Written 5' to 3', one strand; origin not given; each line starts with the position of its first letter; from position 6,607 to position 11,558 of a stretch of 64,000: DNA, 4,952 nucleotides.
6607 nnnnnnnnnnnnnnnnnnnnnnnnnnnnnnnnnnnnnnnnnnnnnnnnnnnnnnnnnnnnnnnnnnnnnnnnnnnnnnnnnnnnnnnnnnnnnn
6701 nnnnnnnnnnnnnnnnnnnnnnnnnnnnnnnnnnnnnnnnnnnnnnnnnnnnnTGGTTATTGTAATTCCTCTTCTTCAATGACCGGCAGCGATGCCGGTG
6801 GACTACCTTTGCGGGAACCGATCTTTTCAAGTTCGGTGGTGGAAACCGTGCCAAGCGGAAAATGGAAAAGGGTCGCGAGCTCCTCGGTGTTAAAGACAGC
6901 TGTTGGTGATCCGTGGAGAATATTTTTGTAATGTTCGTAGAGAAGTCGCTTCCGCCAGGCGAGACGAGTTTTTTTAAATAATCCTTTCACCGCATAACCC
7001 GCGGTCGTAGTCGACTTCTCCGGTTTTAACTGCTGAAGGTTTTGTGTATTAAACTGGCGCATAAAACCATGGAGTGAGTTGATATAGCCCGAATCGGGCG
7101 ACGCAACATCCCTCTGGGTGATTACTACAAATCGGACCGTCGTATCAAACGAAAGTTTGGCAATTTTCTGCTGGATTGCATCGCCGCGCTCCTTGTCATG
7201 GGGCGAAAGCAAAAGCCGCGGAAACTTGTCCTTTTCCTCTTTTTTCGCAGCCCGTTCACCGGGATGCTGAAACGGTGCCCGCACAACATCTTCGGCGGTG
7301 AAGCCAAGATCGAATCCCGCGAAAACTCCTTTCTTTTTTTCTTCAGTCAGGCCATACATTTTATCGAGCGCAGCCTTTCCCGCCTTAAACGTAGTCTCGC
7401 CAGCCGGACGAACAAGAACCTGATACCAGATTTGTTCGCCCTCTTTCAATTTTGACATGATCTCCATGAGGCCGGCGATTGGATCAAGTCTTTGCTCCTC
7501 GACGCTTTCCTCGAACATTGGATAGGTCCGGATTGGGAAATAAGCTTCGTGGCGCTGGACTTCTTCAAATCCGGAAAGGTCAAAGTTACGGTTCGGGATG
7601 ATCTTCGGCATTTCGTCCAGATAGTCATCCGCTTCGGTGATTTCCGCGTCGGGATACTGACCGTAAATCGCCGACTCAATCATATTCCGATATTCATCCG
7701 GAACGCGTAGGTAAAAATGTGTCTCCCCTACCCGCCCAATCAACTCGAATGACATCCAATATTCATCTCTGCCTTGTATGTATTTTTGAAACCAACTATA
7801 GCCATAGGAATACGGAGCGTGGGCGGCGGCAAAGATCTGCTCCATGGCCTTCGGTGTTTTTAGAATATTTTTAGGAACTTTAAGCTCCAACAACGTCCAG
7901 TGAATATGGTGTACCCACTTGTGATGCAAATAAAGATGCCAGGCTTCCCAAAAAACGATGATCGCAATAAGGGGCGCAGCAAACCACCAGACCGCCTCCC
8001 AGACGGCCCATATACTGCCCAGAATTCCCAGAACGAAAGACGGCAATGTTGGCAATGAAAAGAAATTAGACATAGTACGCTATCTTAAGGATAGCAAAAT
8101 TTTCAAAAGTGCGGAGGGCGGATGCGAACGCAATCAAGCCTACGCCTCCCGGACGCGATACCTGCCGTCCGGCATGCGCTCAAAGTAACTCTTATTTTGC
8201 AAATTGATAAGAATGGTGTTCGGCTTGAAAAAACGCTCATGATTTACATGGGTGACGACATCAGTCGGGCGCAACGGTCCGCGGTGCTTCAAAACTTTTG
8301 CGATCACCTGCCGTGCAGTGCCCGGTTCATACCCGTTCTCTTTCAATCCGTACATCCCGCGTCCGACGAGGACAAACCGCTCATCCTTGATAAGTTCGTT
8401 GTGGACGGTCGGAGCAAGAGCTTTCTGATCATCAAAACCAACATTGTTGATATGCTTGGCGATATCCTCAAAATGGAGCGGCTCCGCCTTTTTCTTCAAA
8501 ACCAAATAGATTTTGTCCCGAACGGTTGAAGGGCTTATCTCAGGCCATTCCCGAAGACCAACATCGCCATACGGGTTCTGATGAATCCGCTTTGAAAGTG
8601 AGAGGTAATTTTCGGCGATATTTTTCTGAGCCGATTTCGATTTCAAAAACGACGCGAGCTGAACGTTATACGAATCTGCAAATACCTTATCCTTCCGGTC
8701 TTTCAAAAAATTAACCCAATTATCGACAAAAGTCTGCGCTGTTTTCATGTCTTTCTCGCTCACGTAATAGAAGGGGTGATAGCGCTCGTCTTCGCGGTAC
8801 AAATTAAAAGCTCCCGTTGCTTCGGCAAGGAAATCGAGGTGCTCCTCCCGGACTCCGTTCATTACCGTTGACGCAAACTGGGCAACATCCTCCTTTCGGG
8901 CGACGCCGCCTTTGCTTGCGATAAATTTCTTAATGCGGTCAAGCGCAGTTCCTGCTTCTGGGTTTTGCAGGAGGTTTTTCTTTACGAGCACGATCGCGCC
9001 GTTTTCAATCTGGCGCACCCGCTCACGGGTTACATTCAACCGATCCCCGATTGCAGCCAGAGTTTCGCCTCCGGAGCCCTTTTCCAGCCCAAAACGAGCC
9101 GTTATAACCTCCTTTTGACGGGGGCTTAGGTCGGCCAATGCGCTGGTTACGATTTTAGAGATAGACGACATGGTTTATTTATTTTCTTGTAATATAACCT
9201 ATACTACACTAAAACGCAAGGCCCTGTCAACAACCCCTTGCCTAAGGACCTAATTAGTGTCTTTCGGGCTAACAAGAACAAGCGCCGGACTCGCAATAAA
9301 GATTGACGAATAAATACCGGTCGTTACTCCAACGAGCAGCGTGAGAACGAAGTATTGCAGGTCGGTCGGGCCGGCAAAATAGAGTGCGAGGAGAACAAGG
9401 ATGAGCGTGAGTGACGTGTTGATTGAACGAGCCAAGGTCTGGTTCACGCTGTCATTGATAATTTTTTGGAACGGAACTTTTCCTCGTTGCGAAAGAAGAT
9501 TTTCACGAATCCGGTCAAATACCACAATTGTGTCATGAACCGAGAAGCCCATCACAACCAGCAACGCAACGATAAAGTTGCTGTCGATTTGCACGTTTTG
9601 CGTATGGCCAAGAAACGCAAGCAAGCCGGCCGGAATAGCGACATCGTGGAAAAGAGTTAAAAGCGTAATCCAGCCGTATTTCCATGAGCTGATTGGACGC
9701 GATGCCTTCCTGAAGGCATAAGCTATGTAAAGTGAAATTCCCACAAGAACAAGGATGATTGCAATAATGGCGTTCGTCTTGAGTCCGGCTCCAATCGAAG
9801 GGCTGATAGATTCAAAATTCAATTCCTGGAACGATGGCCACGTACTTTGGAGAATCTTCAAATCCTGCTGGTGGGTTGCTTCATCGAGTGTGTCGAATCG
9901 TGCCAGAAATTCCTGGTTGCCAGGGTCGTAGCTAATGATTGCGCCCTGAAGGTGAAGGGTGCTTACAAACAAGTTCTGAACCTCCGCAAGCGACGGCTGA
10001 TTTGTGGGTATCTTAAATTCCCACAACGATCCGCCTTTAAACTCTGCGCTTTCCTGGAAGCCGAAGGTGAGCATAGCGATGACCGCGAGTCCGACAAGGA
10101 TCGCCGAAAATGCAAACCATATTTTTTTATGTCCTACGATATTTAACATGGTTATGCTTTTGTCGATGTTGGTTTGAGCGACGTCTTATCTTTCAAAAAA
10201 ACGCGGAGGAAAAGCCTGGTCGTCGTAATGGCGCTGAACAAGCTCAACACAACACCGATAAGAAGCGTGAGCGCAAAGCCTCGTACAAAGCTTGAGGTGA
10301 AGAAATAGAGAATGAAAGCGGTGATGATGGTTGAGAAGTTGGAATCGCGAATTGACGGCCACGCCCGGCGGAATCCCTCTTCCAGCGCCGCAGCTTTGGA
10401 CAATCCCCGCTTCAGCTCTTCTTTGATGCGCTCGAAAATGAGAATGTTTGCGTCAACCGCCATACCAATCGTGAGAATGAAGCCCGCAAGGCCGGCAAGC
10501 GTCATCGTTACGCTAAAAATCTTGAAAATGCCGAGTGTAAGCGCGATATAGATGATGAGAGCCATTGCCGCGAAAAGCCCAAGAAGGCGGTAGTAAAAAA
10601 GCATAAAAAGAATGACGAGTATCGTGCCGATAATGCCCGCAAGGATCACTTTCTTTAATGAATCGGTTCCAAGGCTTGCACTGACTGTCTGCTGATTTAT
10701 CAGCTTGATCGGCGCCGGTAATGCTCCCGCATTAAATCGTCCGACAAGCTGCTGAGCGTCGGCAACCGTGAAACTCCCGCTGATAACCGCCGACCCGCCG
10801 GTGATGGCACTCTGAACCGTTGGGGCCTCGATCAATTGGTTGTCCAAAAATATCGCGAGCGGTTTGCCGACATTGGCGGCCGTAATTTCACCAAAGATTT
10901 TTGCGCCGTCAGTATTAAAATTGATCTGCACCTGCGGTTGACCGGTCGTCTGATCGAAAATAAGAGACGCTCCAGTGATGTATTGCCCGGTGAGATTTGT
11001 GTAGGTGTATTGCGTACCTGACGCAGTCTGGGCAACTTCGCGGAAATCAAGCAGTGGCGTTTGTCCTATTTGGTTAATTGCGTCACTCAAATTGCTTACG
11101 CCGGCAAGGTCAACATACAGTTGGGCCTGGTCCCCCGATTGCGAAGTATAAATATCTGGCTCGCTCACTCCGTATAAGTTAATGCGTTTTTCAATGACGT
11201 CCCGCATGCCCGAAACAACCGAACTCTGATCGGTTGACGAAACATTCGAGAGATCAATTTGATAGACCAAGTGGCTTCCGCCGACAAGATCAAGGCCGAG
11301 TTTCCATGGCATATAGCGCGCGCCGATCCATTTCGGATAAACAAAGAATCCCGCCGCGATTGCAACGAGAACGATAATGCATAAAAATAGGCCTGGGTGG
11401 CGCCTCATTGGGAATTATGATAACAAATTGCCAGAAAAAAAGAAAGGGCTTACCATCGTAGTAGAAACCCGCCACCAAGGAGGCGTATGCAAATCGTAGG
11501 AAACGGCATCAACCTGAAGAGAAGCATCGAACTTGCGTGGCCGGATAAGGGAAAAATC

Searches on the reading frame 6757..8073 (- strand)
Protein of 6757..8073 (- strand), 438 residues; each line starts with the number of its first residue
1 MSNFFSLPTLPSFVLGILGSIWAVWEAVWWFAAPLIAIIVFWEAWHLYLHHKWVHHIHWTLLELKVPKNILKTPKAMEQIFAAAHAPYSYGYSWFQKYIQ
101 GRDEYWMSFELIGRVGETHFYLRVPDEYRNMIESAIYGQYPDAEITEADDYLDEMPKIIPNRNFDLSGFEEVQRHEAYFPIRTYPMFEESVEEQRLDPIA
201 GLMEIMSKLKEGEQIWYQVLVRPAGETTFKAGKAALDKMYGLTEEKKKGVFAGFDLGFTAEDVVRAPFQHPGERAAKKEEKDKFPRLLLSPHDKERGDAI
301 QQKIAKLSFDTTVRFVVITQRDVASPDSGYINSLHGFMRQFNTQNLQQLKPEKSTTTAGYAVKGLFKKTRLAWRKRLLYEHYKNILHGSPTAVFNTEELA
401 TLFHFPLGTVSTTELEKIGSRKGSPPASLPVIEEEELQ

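Call 6: search_protein_families(library=pfam, proteins=[window:6757-8073:-])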
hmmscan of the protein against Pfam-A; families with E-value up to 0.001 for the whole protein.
window:6757-8073:- (438 aa): 0 families

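Call 9: find_encoding_contigs(protein=window:6757-8073:-, flank=10000, max_places=10)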
Protein window:6757-8073:- (438 aa): no gene with exactly this product is on record in the collection.

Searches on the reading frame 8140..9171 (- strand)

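Call 6: search_protein_families(library=pfam, proteins=[window:8140-9171:-])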
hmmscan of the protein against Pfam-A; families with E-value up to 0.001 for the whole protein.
window:8140-9171:- (343 aa): 2 families
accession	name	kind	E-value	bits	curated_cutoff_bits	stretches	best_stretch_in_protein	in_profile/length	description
PF04545.22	Sigma70_r4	-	5.6e-14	51.8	24.1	1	11-61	1-46/50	Sigma-70, region 4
PF05066.19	HARE-HTH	-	9.1e-07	29.6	25.9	1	216-277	2-69/71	HB1, ASXL, restriction endonuclease HTH domain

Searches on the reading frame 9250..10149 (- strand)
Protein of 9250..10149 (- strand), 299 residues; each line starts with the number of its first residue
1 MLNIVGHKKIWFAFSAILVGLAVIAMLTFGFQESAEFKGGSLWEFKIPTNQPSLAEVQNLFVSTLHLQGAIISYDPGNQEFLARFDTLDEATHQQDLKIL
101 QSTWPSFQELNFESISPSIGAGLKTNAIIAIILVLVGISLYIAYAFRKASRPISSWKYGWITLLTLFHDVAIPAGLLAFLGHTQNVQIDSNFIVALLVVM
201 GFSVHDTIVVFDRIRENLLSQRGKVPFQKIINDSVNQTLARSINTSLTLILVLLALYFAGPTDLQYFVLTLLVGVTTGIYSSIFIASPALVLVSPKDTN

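Call 6: search_protein_families(library=pfam, proteins=[window:9250-10149:-])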
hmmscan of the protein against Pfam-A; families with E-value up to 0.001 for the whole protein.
window:9250-10149:- (299 aa): 1 family
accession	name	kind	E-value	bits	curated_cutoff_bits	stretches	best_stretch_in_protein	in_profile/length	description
PF02355.23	SecD_SecF_C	-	3.3e-50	170.6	20.5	1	98-293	4-186/189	Protein export membrane protein SecD/SecF, C-terminal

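Call 21: find_encoding_contigs(protein=window:9250-10149:-, flank=10000, max_places=10)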
Protein window:9250-10149:- (299 aa): 1 contig read that carries it; 1 place shown.
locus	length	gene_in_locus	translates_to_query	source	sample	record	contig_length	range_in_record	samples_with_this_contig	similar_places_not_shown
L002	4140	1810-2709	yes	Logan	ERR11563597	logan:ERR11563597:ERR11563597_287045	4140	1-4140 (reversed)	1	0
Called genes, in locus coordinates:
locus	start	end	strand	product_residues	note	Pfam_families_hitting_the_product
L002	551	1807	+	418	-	PF21760:SecD_1st, PF22599:SecDF_P1_head, PF00873:ACR_tran, PF02355:SecD_SecF_C, PF03176:MMPL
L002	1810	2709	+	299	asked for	PF02355:SecD_SecF_C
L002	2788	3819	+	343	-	PF04545:Sigma70_r4, PF05066:HARE-HTH (weak)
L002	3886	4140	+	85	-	?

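Call 60: list_cluster_members(proteins=[P0276, P0257, P0122, window:9250-10149:-, window:4226-5311:-])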
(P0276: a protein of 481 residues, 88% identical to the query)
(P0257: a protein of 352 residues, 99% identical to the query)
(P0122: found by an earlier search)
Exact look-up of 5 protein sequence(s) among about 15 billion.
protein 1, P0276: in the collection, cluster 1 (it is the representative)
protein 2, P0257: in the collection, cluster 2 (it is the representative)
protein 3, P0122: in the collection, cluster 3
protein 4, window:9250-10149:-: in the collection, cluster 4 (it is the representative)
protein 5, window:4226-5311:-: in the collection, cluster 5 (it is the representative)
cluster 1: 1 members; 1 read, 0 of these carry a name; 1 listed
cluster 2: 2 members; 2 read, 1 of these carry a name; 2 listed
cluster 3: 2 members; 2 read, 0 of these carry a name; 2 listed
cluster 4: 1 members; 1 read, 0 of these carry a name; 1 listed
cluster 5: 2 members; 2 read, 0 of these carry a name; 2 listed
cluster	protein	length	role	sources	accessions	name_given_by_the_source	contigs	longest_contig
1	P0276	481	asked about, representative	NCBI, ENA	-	-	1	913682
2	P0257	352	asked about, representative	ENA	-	-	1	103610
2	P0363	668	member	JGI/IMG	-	transketolase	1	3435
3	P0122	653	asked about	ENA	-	-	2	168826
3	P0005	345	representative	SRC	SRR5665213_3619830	-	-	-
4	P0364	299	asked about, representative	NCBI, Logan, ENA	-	-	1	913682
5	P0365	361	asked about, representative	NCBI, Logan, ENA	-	-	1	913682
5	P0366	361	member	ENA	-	-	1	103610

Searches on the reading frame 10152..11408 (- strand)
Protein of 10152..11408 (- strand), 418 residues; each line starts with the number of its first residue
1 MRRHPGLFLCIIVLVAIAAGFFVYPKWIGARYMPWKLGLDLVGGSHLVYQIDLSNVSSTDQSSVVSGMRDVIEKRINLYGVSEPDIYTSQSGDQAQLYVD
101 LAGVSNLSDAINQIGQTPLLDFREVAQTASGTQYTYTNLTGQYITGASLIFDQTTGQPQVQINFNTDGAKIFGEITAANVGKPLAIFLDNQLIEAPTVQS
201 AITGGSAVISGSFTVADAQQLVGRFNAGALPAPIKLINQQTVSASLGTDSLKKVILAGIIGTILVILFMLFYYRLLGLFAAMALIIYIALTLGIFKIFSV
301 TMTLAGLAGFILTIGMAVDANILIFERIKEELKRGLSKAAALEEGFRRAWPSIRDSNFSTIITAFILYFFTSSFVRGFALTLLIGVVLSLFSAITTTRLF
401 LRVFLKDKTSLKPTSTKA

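Call 6: search_protein_families(library=pfam, proteins=[window:10152-11408:-])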
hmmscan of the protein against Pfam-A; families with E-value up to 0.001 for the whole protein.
window:10152-11408:- (418 aa): 6 families
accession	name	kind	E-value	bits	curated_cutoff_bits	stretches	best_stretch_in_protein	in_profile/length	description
PF22599.2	SecDF_P1_head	-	1.4e-31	109.2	27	1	134-232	13-114/114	SecDF, P1 head subdomain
PF02355.23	SecD_SecF_C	-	9.1e-16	58.3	20.5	1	234-397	13-179/189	Protein export membrane protein SecD/SecF, C-terminal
PF21760.3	SecD_1st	-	2.3e-11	43.4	27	1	68-126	4-59/60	Protein translocase subunit SecDF, P1 domain, N-terminal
PF03176.21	MMPL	-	1.7e-10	40.8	20.5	1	255-396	146-294/333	MMPL family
PF00873.25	ACR_tran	-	5.6e-09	34.7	28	1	248-409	327-494/1021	AcrB/AcrD/AcrF family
PF12349.14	Sterol-sensing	-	0.00034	21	22.3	1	275-396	7-128/153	Sterol-sensing domain of SREBP cleavage-activation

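Call 22: find_encoding_contigs(protein=window:10152-11408:-, flank=10000, max_places=10)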
Protein window:10152-11408:- (418 aa): 1 contig read that carries it; 1 place shown.
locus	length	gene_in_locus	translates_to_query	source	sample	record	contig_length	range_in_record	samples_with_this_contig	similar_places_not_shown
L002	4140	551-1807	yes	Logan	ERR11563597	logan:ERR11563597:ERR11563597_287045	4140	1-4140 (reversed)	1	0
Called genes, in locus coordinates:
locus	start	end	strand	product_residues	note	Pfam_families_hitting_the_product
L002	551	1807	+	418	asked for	PF21760:SecD_1st, PF22599:SecDF_P1_head, PF00873:ACR_tran, PF02355:SecD_SecF_C, PF03176:MMPL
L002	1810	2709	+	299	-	PF02355:SecD_SecF_C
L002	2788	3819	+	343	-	PF04545:Sigma70_r4, PF05066:HARE-HTH (weak)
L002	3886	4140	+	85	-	?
